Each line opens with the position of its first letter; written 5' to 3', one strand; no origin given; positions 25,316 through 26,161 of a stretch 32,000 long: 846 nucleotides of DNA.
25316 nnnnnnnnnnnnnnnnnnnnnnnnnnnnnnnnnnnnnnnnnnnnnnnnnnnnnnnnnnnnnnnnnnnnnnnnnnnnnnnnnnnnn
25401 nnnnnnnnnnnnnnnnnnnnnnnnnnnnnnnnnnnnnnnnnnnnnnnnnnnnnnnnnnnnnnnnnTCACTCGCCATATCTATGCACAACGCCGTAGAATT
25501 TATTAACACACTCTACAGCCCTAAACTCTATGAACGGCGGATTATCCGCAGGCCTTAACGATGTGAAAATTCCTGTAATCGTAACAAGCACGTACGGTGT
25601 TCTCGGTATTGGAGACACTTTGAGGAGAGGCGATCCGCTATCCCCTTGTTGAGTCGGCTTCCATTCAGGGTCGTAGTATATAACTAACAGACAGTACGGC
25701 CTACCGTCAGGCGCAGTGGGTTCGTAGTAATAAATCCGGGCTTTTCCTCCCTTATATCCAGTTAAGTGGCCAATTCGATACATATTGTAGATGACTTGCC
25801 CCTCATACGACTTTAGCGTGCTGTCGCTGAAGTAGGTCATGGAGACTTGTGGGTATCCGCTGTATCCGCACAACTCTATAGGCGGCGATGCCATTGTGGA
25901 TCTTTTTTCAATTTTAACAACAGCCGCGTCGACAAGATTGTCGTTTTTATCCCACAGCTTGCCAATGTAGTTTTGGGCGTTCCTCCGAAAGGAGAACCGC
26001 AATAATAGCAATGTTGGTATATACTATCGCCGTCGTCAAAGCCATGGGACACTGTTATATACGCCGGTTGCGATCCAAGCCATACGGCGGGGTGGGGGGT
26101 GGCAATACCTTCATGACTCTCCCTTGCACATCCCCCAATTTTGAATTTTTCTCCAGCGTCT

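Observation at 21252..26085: Two convergent paralogous cassettes pairing an S1-like serine protease with a Cys-rich secreted partner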

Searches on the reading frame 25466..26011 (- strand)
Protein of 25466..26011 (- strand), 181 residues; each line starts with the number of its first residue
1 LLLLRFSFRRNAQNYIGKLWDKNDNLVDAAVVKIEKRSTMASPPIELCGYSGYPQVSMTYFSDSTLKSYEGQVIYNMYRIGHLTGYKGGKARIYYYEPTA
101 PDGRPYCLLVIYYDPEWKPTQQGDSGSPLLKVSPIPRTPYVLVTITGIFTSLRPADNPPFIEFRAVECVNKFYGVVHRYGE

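Call 3: search_protein_families(library=pfam, proteins=[window:25466-26011:-], max_evalue=1)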
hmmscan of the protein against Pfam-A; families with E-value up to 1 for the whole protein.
window:25466-26011:- (181 aa): 0 families

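Call 39: find_encoding_contigs(protein=window:25469-26011:-, flank=8000, max_places=6)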
Protein window:25469-26011:- (181 aa): 3 contigs read that carry it; 3 places shown.
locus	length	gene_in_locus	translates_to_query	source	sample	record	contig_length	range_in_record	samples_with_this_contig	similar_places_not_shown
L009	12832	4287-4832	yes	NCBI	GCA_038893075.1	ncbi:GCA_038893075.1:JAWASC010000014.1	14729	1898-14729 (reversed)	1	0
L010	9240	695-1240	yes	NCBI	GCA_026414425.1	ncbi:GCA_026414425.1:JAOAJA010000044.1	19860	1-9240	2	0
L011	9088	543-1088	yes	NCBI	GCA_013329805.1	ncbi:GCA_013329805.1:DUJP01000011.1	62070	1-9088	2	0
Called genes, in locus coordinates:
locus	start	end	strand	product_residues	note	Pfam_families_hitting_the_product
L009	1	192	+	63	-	?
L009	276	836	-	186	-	PF00827:Ribosomal_L15e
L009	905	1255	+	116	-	PF01877:RNA_binding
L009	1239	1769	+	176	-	-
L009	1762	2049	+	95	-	-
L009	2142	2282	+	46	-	-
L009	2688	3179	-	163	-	PF07282:Cas12f1-like_TNB (weak)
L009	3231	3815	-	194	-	-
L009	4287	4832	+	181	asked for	-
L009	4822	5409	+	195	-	-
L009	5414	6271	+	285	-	-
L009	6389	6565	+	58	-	-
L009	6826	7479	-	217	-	-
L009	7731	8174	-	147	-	-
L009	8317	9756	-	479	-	-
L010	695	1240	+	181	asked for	-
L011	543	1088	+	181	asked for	-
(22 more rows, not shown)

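Call 66: search_protein_representatives(protein=window:25469-26011:-)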
Query: 181 residues. Proteins with E-value up to 0.001 (for the whole library): 4; up to 1e-10: 3; up to 1e-30: 2. The best 4 are listed.
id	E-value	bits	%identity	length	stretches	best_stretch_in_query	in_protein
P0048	1.3e-119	413.1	99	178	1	4-181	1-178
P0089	3.5e-49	183.4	57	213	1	25-180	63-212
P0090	1.4e-19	86.9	59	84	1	98-180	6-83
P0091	1.5e-04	37.9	29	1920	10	90-148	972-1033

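Call 69: find_encoding_contigs(protein=P0089, flank=6000, max_places=3)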
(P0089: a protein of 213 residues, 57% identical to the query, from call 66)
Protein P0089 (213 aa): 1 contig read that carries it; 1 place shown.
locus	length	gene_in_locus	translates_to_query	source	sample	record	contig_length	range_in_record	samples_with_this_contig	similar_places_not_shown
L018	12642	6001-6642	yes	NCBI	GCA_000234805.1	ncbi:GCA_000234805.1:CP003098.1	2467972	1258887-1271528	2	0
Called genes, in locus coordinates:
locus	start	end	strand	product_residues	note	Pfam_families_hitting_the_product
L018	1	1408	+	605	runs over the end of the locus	PF13522:GATase_6, PF13537:GATase_7, PF01380:SIS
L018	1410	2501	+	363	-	PF00483:NTP_transferase (weak), PF12804:NTP_transf_3, PF00132:Hexapep (faint), PF25084:LbH_EIF2B, PF25087:GMPPB_C (weak)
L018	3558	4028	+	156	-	-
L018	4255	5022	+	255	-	PF00795:CN_hydrolase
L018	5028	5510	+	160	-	PF01980:TrmO_N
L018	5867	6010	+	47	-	-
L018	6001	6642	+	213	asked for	-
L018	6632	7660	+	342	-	-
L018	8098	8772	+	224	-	-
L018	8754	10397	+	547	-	-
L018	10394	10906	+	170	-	-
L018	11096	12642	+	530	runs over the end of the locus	-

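Call 79: search_protein_families(library=padloc, proteins=[P0089], max_evalue=0.1)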
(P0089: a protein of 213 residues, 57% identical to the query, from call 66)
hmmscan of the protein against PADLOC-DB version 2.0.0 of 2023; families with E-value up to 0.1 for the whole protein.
P0089 (213 aa): 0 families

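Call 80: search_protein_families(library=phrogs, proteins=[P0089], max_evalue=0.1)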
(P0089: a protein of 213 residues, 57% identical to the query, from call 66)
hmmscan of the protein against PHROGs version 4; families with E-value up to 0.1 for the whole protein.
P0089 (213 aa): 1 family
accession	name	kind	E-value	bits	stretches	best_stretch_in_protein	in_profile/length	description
phrog_33053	-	unknown function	0.065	14.5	0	116-132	17-35/43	-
